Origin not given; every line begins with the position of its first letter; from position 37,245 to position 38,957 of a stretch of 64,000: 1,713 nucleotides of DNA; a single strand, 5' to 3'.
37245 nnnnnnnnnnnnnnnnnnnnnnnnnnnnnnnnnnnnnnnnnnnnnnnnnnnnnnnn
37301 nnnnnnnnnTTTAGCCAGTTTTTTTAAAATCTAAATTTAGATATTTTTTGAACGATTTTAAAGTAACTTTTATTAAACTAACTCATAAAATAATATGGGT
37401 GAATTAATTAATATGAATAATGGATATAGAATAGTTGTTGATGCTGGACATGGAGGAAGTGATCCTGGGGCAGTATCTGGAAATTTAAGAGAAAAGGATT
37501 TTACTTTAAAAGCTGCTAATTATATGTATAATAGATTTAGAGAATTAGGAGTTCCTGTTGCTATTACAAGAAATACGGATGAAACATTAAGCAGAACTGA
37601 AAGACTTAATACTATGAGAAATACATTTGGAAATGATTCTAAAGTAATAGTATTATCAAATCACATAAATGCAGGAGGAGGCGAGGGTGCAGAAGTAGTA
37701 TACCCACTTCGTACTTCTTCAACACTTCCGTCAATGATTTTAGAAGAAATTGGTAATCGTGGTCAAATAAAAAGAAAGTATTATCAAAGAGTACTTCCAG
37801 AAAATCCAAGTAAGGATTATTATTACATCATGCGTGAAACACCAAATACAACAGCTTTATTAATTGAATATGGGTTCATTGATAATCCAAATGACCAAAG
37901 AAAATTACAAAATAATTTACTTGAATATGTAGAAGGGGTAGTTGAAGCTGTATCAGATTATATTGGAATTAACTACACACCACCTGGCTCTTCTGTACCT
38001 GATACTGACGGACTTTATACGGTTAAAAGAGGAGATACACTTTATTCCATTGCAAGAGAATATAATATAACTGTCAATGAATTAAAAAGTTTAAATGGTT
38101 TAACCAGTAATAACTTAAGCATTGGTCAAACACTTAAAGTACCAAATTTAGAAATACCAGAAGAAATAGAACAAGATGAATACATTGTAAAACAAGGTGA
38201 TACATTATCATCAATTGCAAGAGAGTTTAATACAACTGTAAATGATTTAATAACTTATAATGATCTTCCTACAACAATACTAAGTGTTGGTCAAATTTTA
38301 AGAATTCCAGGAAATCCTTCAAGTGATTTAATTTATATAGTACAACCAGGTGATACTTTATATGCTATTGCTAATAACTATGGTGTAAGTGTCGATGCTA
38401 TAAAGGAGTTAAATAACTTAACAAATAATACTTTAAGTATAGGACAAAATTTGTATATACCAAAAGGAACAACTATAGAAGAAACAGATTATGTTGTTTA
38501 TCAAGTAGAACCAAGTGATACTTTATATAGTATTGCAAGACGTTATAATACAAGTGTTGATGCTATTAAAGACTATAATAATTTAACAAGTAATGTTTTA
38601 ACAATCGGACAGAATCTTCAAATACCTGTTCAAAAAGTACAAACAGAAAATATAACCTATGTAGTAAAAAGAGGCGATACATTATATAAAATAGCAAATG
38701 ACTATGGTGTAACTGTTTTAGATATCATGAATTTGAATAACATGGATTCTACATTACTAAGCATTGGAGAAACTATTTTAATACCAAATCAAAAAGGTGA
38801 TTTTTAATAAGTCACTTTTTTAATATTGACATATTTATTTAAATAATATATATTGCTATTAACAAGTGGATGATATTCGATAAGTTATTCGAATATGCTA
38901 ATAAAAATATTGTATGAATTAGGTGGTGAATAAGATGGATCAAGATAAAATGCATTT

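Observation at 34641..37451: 64-bp direct repeats (duplicated amidase 5' end) bracket a 2.7-kb recombinase-less insert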

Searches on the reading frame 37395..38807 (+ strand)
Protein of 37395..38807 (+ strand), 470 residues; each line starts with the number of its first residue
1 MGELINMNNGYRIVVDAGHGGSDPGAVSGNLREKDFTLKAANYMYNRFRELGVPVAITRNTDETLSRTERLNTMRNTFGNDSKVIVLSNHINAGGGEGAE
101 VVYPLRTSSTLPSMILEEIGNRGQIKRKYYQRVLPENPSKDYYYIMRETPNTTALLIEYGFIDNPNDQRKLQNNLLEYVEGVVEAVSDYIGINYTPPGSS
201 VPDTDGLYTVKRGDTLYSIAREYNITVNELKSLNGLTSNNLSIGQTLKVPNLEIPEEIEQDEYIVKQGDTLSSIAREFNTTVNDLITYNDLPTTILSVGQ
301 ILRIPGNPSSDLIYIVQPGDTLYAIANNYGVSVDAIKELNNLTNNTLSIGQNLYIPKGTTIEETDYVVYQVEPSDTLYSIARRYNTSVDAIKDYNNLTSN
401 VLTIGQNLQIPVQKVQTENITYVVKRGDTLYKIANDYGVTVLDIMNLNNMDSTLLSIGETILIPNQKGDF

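Call 9: search_protein_families(library=pfam, proteins=[window:37395-38807:+], max_evalue=0.01)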
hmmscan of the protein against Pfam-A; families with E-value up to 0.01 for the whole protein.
window:37395-38807:+ (470 aa): 12 families
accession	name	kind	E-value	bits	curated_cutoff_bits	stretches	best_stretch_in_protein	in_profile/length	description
PF01476.26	LysM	-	1.4e-81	268.6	20.9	5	208-250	1-43/43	LysM domain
PF01520.23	Amidase_3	-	3.7e-29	102.4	27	1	13-186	1-172/174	N-acetylmuramoyl-L-alanine amidase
PF23473.1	LysM3_LYK4_5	-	2.9e-24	85.3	29.3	3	420-464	3-47/48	LYK4/5 LysM3 domain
PF23472.1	LysM2_CERK1_LYK3_4_5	-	5.1e-21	74.8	27.4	3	419-464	5-54/56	LYK3/4/5 LysM2 domain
PF23446.1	LysM1_NFP_LYK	-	1.1e-15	58.6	36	1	366-413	5-56/60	NFP/LYK LysM1 domain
PF23577.1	LysM_RLK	-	2.6e-14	53.4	27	0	369-396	3-30/44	LysM domain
PF23462.1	LysM3_NFP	-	9.9e-14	52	28.1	1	420-464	3-47/48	NFP LysM3 domain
PF22310.2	NMB0315_dom_I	-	5.5e-08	33.5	27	0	316-341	8-33/83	NMB0315-like, domain I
PF04225.17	LysM_OapA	-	7.7e-07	29.6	22.3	0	208-237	5-34/85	Opacity-associated protein A LysM-like domain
PF23457.1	LysM2_NFP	-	7.6e-06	26.3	36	0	419-464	5-54/56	NFP LysM2 domain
PF13443.12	HTH_26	-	0.0031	18.2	22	0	269-290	41-62/63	Cro/C1-type HTH DNA-binding domain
PF13533.13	Biotin_lipoyl_2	-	0.0088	16.3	29.8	0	210-219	22-31/32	Biotin-lipoyl like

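Call 10: find_related_loci(query=window:37395-38807:+, collection=genome_contigs, flank=10000)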
Query window:37395-38807:+ (470 aa) in genome_contigs; peptide patterns used: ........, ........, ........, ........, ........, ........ (x = any residue, [..] = any of these).
106 stretches matched a pattern; 66 encode a relative of the query (tblastn E <= 1e-3); 64 distinct loci.
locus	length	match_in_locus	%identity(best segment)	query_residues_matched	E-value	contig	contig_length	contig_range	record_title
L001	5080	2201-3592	75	7-470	0e+0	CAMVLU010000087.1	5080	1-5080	MAG TPA_asm: uncultured Clostridia bacterium isolate SRR8387717_bin.32_metaWRAP_v1.3_MAG genome assembly, contig: ERZ142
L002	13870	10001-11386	71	9-470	0e+0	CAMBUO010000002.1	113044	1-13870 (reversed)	MAG: uncultured Clostridia bacterium isolate SRR17382098_bin.1_metaWRAP_v1.3_MAG genome assembly, contig: ERZ10544617.63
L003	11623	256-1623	73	18-470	0e+0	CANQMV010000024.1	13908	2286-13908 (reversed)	MAG: uncultured Bacilli bacterium isolate Lapin-012__bin89 genome assembly, contig: Lapin-012__NODE_5248_length_13908_co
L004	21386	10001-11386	71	7-470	0e+0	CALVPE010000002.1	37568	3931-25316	MAG: uncultured Bacilli bacterium isolate E02__bin214 genome assembly, contig: E02__k127_6154916, whole genome shotgun s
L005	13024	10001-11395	71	9-470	0e+0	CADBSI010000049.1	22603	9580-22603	MAG: uncultured Erysipelotrichaceae bacterium isolate RUG14259 genome assembly, contig: RUG14259_asm_49, whole genome sh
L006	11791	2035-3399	66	8-467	0e+0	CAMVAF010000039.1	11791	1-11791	MAG TPA_asm: uncultured Clostridia bacterium isolate SRR8387715_bin.72_metaWRAP_v1.3_MAG genome assembly, contig: ERZ142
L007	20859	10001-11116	77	95-466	0e+0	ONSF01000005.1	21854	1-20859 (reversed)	uncultured Clostridiales bacterium isolate RUG591 genome assembly, contig: k87_1248001, whole genome shotgun sequence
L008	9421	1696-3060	66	8-467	0e+0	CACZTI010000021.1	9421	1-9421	MAG: uncultured Erysipelotrichaceae bacterium isolate RUG12925 genome assembly, contig: RUG12925_asm_21, whole genome sh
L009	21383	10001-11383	63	11-467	0e+0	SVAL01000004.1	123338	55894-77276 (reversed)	MAG: Bacillota bacterium isolate SIG201 NODE_644_length_123338_cov_7.958940, whole genome shotgun sequence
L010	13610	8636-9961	65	19-465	2e-180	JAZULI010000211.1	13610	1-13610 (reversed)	MAG: Bacilli bacterium isolate T1900044913_TS20190379.MAGScoT_cleanbin_000018 SGB_3320_k141_2160594, whole genome shotgu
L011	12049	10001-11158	71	93-470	9e-176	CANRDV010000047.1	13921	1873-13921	MAG: uncultured Bacilli bacterium isolate Lapin-025__bin58 genome assembly, contig: Lapin-025__NODE_3398_length_13921_co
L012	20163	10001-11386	61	11-468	9e-176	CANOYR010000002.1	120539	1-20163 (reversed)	MAG TPA_asm: uncultured Bacillales bacterium isolate SRR15604567_bin.71_metawrap_v1.3_MAG genome assembly, contig: NODE.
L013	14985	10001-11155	71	93-470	5e-173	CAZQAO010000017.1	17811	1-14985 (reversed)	MAG TPA_asm: uncultured Muribaculaceae bacterium isolate SRP314395_co1_23 genome assembly, contig: NODE_2823_length_1781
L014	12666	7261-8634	62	11-469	6e-171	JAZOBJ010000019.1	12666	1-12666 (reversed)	MAG: Candidatus Scybalousia sp. isolate T1900044758_TS20190224.MAGScoT_cleanbin_000047 SGB_2326_k141_209010, whole genom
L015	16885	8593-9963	60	11-467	6e-166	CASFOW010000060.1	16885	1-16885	uncultured bacterium isolate SI.A102.metabat-bins.216 genome assembly, contig: SI.A102.metabat-bins.216.fa_k141_411472,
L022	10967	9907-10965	72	93-464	2e-161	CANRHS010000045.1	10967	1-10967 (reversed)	MAG: uncultured Bacilli bacterium isolate Lapin-023__bin34 genome assembly, contig: Lapin-023__NODE_7765_length_10967_co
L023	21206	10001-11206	63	11-469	4e-157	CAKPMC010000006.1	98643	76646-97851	MAG: uncultured Bacilli bacterium isolate REFINED_METABAT215_TOP10_CONTIGS_1500_ASSEMBLY_K77_MERGED__Hadza_MoBio_hadza-E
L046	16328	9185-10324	54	95-466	1e-111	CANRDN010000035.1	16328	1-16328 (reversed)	MAG: uncultured Bacilli bacterium isolate Lapin-026__bin19 genome assembly, contig: Lapin-026__NODE_4251_length_16328_co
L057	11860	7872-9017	55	90-467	3e-121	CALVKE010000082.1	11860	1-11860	MAG: uncultured Bacilli bacterium isolate E15__bin62 genome assembly, contig: E15__k127_396680, whole genome shotgun seq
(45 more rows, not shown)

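Call 20: search_protein_families(library=pfam, proteins=[L010:6996-8597:+, L022:533-2137:+, L022:7665-9191:+, L057:5187-6845:+, L046:1853-3514:-], max_evalue=0.001)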
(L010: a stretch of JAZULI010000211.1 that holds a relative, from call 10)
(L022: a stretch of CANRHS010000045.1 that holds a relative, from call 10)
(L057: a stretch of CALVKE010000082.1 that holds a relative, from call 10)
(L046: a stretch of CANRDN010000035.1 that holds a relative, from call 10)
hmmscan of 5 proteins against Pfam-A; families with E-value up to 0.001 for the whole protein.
L010:6996-8597:+ (533 aa): 4 families
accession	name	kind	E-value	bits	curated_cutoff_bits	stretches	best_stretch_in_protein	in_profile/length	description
PF07508.19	Recombinase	-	1.2e-26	93.3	21.1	1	182-303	1-99/102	Recombinase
PF00239.26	Resolvase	-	1.6e-23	83.8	23.3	1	7-157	3-143/145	Resolvase, N terminal domain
PF13408.12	Zn_ribbon_recom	-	9.7e-11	42.3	25.3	1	318-380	2-58/58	Recombinase zinc beta ribbon domain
PF14287.11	DUF4368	-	4.8e-07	30.4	25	1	472-531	1-62/67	Domain of unknown function (DUF4368)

L022:533-2137:+ (534 aa): 4 families
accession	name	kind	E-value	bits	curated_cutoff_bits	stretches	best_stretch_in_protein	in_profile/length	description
PF07508.19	Recombinase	-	3.8e-25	88.5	21.1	1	183-303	3-99/102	Recombinase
PF00239.26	Resolvase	-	1.3e-24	87.3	23.3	1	6-156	3-143/145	Resolvase, N terminal domain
PF13408.12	Zn_ribbon_recom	-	5.5e-11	43.1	25.3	1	317-381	1-57/58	Recombinase zinc beta ribbon domain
PF14287.11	DUF4368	-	4.8e-06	27.1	25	1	474-532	2-62/67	Domain of unknown function (DUF4368)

L022:7665-9191:+ (508 aa): 3 families
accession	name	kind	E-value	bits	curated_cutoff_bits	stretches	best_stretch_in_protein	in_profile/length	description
PF07508.19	Recombinase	-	2.2e-21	76.5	21.1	1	184-301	2-101/102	Recombinase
PF00239.26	Resolvase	-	1.3e-20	74.5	23.3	1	8-159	3-144/145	Resolvase, N terminal domain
PF13408.12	Zn_ribbon_recom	-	1.9e-10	41.4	25.3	1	314-371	1-57/58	Recombinase zinc beta ribbon domain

L057:5187-6845:+ (552 aa): 3 families
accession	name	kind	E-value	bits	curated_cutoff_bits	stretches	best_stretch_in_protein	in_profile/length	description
PF07508.19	Recombinase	-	3e-23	82.4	21.1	1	190-309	1-102/102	Recombinase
PF00239.26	Resolvase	-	6.9e-22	78.5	23.3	1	15-166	3-144/145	Resolvase, N terminal domain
PF13408.12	Zn_ribbon_recom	-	3.7e-10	40.5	25.3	1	323-383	1-58/58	Recombinase zinc beta ribbon domain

L046:1853-3514:- (553 aa): 3 families
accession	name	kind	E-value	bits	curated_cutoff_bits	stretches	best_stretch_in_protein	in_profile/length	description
PF00239.26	Resolvase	-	1.1e-23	84.4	23.3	1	15-166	3-144/145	Resolvase, N terminal domain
PF07508.19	Recombinase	-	6.1e-21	75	21.1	1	190-308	1-101/102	Recombinase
PF13408.12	Zn_ribbon_recom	-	1e-07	32.6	25.3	1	322-382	1-58/58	Recombinase zinc beta ribbon domain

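Call 32: search_protein_families(library=ncbifam, proteins=[window:37413-38807:+], max_evalue=0.01)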
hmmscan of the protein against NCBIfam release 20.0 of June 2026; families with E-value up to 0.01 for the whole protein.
window:37413-38807:+ (464 aa): 28 families (the best 25 are shown)
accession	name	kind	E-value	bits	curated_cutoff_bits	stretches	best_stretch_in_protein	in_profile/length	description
NF008050.0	PRK10783.1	equivalog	2.3e-45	154.8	508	4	197-284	341-432/457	murein transglycosylase D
NF004974.0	PRK06347.1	equivalog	1e-41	143.6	701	4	305-404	479-591/592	1,4-beta-N-acetylmuramoylhydrolase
NF041208.1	celldiv_DipM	equivalog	2.5e-41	142.3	740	5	196-245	180-229/419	cell division endopeptidase DipM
NF050804.1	CellDivDipMCaul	equivalog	1.6e-35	123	900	3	256-352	135-232/634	cell division endopeptidase DipM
NF010723.1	PRK14125.1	equivalog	9e-33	112.1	60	5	355-407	27-87/87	cell division suppressor protein YneA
NF040883.1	amid_act_ActS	equivalog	5.3e-32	111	375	5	198-244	32-79/242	amidase activator ActS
NF010495.0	PRK13914.1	equivalog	5.5e-32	111.4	647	4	308-359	30-81/481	invasion associated endopeptidase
NF042931.1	SAG1386_EF1546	equivalog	5.5e-30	104.5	80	3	307-349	111-157/158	SAG1386/EF1546 family surface-associated protein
TIGR02899.1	spore_safA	subfamily_domain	5e-28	96.8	67.85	4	310-339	1-30/44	SafA/ExsA family spore coat assembly protein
TIGR02907.1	spore_VI_D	equivalog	1.2e-27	97.4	169.85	4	307-350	301-344/344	stage VI sporulation protein D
NF047755.1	LIC_10271_M23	exception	2.4e-26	92.8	180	3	198-245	23-71/207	LIC_10271 family cell wall hydrolase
NF052398.1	Agg_Promo_Fact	equivalog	7.6e-24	85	170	3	304-357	27-81/202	aggregation-promoting factor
TIGR02883.1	spore_cwlD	equivalog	5.2e-19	69.1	221.55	1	7-181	3-183/189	N-acetylmuramoyl-L-alanine amidase CwlD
NF012230.0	LWXIA_domain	equivalog_domain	1.9e-13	50.3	33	0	415-437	4-26/74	LWXIA domain-containing protein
NF047657.1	CellWlHdaseLepto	equivalog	2.3e-13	50.2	400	1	200-246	27-74/221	hypothetical protein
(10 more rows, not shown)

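Call 75: search_protein_families(library=ncbifam, proteins=[L023:2969-3634:+], max_evalue=0.001)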
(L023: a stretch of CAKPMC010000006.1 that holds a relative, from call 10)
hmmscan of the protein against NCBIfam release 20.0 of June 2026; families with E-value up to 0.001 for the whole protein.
L023:2969-3634:+ (221 aa): 6 families
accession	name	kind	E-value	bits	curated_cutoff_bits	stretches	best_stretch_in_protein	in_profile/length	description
TIGR02883.1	spore_cwlD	equivalog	4.9e-55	186.5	221.55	1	36-218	1-189/189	N-acetylmuramoyl-L-alanine amidase CwlD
NF007652.1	PRK10319.1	equivalog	2e-22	79.8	400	2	36-137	58-150/291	N-acetylmuramoyl-L-alanine amidase AmiA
NF038267.1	amidase_AmiC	exception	1e-18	67.2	700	2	37-138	188-280/407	N-acetylmuramoyl-L-alanine amidase AmiC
NF007751.0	PRK10431.1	equivalog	9e-14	50.8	532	2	37-139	193-286/445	N-acetylmuramoyl-L-alanine amidase AmiB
NF038140.1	amidase_Rv3717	exception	2.9e-10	39.9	335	1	57-220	66-232/233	Rv3717 family N-acetylmuramoyl-L-alanine amidase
NF050040.1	horm_taper_TftA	equivalog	1.4e-07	30.6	500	1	38-218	4-183/450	hormogonium tapered terminus morphoprotein TftA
